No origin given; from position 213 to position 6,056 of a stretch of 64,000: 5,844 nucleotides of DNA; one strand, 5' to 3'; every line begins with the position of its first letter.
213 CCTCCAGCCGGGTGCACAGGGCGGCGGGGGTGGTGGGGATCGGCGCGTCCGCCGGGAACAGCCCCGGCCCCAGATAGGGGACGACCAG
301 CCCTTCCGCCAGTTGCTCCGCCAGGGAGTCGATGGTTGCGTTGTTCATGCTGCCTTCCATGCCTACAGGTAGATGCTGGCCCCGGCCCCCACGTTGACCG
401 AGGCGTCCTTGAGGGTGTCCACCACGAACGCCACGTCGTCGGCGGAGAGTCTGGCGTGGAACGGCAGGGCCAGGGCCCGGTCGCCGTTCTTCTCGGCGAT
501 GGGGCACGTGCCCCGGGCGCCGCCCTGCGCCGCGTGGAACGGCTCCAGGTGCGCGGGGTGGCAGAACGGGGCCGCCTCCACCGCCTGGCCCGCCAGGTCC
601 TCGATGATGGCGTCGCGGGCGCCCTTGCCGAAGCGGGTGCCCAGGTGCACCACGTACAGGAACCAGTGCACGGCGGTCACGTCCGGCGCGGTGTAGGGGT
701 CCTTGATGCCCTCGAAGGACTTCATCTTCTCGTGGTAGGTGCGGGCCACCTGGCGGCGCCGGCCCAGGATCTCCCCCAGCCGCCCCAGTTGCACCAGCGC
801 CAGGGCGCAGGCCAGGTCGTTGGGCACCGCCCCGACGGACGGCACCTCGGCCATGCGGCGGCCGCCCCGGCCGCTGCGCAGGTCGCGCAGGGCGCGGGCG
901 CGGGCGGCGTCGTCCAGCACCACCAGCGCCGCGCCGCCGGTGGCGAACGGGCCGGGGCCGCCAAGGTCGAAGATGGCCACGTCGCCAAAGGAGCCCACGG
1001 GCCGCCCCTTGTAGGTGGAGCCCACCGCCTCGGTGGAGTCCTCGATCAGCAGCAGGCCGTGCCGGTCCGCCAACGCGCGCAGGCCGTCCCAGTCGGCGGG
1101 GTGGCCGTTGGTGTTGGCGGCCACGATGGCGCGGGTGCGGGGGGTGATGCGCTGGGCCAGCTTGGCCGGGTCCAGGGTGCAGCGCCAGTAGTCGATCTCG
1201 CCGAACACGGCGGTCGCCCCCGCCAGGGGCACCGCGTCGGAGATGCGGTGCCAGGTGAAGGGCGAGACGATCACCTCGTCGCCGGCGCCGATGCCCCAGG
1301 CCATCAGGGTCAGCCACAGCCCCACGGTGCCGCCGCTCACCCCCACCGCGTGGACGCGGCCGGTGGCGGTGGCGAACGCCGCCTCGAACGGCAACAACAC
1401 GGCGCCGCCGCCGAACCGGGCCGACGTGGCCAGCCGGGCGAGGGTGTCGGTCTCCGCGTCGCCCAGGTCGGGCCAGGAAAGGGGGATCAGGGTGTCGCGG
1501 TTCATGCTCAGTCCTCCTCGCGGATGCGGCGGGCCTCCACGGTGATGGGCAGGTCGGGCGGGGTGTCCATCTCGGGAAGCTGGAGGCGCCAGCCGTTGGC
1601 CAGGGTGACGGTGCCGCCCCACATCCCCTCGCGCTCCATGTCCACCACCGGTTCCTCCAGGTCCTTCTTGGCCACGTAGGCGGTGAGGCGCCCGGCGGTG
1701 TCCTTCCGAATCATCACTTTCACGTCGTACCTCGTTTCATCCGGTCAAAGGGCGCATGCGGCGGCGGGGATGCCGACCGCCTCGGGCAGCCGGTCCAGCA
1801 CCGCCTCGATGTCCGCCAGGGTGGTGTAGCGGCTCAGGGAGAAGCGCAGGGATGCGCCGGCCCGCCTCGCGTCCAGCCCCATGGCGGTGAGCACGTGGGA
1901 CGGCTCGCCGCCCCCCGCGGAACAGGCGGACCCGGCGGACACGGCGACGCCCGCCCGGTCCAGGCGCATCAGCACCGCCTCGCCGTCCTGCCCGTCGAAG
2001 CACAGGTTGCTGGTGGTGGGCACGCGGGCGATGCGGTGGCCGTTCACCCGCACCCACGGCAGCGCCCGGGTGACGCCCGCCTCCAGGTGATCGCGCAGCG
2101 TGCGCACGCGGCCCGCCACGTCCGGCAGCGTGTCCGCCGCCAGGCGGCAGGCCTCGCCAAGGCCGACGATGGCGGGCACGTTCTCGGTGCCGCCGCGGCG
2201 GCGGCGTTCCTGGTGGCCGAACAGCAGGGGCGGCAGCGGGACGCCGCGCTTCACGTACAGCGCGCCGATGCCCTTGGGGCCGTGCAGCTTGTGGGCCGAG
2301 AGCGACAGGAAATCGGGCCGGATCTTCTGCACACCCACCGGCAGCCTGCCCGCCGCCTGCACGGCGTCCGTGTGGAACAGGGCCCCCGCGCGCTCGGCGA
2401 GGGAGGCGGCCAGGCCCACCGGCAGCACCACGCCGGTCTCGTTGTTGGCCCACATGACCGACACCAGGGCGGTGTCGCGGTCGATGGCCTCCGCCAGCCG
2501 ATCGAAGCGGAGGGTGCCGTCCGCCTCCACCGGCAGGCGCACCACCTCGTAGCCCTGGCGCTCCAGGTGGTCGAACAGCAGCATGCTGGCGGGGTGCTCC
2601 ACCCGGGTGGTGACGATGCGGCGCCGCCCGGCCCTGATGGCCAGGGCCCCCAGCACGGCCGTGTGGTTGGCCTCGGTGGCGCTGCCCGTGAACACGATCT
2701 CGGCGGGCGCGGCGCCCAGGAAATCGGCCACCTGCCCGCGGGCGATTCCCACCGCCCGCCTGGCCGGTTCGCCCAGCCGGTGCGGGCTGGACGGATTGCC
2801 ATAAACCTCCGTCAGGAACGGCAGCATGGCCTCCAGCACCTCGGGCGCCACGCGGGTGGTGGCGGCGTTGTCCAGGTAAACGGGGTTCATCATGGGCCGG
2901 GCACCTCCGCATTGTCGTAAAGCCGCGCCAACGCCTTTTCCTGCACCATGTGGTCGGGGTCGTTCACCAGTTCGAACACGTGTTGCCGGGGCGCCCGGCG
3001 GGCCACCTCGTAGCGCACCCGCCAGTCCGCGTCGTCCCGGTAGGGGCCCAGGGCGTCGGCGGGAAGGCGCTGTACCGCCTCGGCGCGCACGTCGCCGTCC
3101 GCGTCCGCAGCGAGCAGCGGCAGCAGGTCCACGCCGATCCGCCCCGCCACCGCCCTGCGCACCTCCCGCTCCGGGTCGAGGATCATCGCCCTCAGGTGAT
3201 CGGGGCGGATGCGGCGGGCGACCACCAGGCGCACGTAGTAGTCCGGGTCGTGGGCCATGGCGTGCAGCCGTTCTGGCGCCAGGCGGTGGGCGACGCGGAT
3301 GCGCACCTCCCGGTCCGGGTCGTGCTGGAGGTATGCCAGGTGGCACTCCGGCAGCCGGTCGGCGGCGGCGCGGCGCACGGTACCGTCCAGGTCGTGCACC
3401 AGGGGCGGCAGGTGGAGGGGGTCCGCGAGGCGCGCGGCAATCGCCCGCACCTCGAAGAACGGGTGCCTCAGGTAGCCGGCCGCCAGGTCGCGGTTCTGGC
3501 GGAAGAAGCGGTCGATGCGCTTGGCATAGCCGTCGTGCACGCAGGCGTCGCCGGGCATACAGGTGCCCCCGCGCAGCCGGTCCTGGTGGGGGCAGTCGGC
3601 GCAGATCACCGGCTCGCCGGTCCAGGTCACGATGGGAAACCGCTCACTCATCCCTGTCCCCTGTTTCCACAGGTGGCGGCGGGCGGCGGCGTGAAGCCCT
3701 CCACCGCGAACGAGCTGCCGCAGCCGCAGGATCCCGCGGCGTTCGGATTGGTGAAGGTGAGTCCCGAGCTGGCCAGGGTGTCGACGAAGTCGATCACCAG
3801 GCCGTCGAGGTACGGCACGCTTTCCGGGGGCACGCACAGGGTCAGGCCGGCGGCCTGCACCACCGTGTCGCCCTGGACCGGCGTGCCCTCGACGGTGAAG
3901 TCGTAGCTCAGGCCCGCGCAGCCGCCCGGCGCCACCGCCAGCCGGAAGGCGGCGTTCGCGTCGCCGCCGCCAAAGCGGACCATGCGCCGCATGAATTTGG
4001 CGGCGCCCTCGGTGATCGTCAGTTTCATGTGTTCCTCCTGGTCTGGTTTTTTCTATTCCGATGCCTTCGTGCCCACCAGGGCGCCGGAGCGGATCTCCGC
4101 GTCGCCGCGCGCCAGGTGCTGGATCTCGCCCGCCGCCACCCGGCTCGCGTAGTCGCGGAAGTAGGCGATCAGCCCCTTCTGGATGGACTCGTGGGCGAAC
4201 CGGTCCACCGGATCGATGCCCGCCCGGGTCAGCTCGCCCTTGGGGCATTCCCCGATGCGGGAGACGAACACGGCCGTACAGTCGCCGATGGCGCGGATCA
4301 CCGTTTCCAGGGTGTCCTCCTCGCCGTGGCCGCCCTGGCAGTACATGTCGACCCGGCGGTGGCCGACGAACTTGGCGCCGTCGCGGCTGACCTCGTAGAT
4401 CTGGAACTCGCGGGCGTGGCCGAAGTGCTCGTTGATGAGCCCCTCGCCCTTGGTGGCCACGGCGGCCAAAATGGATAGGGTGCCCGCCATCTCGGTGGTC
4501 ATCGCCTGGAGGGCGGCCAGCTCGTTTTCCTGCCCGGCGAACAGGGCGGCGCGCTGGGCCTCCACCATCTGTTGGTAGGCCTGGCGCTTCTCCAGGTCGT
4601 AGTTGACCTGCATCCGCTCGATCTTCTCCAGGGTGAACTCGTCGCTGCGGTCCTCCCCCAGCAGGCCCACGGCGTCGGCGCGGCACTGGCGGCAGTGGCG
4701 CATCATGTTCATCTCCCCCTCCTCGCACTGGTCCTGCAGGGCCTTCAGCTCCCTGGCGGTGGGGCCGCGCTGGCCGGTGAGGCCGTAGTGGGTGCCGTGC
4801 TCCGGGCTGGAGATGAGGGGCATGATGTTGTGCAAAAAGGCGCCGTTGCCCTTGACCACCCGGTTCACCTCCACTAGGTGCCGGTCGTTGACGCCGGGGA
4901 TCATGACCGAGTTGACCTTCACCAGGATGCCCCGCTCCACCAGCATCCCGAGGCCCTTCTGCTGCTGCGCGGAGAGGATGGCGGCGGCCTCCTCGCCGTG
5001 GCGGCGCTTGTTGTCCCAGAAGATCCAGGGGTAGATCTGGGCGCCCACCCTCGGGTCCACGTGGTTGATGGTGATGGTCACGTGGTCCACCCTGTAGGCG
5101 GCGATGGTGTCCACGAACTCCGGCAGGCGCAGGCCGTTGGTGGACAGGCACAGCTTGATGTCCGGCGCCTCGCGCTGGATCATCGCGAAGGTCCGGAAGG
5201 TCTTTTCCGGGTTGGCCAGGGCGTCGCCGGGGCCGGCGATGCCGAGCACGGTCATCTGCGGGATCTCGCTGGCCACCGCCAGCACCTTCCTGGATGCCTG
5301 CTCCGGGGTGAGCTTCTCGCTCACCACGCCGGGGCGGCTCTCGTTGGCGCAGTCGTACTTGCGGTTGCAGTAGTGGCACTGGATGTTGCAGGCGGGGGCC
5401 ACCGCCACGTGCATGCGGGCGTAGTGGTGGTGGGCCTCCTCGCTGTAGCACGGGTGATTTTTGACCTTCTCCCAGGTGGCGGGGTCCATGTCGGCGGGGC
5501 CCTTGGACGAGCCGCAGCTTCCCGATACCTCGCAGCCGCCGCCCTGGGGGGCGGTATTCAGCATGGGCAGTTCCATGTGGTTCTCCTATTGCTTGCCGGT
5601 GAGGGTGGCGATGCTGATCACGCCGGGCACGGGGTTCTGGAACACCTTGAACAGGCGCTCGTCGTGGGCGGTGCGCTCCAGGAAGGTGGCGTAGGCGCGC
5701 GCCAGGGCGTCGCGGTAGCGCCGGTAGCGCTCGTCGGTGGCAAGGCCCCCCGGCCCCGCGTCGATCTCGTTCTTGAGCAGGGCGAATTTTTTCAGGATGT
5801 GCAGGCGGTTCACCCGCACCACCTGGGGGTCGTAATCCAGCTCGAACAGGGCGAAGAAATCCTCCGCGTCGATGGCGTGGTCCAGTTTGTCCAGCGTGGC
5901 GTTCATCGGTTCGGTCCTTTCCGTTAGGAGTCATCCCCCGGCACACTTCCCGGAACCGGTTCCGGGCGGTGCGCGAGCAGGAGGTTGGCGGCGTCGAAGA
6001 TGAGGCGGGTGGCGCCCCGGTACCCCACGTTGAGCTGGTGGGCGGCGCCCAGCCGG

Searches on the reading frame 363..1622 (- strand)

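Call 15: search_protein_families(library=ncbifam, proteins=[window:363-1622:-], max_evalue=0.00001)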
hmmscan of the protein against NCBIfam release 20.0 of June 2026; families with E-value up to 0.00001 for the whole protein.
window:363-1622:- (419 aa): 8 families
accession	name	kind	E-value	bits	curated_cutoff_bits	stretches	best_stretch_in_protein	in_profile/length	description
NF008658.2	PRK11658.1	equivalog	3.3e-52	177.4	631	1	44-406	3-375/379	UDP-4-amino-4-deoxy-L-arabinose aminotransferase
TIGR03588.1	PseC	equivalog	1.1e-48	166.1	423.5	1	48-406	4-378/380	UDP-4-amino-4,6-dideoxy-N-acetyl-beta-L-altrosamine transaminase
TIGR04181.1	NHT_00031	hypoth_equivalog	3.8e-40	137.9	420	1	46-387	1-357/359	LegC family aminotransferase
TIGR04427.1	PLP_DesI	equivalog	3.5e-37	128.4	650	1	72-407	50-382/390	dTDP-4-dehydro-6-deoxyglucose aminotransferase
NF008687.0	PRK11706.1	equivalog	1.1e-36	126.4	375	1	46-406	2-372/375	dTDP-4-amino-4,6-dideoxygalactose transaminase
TIGR02379.1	ECA_wecE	subfamily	4.7e-30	104.6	434.85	1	45-406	1-373/376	dTDP-4-amino-4,6-dideoxy-D-glucose transaminase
NF011936.0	PRK15407.1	equivalog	3.5e-21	75.4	423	1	110-249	109-248/440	lipopolysaccharide biosynthesis protein RfbH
NF004770.0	PRK06108.1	subfamily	4.5e-07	29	422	1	82-197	89-211/396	pyridoxal phosphate-dependent aminotransferase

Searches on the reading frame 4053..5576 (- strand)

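Call 15: search_protein_families(library=ncbifam, proteins=[window:4053-5576:-], max_evalue=0.00001)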
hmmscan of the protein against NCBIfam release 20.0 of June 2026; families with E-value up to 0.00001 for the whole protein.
window:4053-5576:- (507 aa): 5 families
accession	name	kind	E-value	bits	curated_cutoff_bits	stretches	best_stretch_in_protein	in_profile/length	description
TIGR01290.1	nifB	equivalog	2.2e-199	662.7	343.65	1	31-471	2-436/441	nitrogenase cofactor biosynthesis protein NifB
TIGR02663.1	nifX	equivalog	5e-16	59.2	112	1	372-467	4-98/119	nitrogen fixation protein NifX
TIGR02666.1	moaA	equivalog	2.7e-11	43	284.05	1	54-248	11-187/336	GTP 3',8-cyclase MoaA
TIGR04317.1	W_rSAM_matur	equivalog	2.4e-09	36.8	380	1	52-176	3-116/349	tungsten cofactor oxidoreductase radical SAM maturase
TIGR02668.1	moaA_archaeal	equivalog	5.1e-07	29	325.25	1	55-256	12-189/303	GTP 3',8-cyclase MoaA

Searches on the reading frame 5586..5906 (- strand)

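Call 15: search_protein_families(library=ncbifam, proteins=[window:5586-5906:-], max_evalue=0.00001)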
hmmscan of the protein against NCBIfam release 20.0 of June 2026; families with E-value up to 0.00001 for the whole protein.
window:5586-5906:- (106 aa): 2 families
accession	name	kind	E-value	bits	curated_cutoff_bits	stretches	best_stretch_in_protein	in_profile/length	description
NF010702.0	PRK14102.1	equivalog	3.1e-30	104.7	115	1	1-102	4-105/108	nitrogenase-stabilizing/protective protein NifW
NF002009.0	PRK00810.1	equivalog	9.3e-21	73.9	117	1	3-94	9-98/117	nitrogenase stabilizing/protective protein NifW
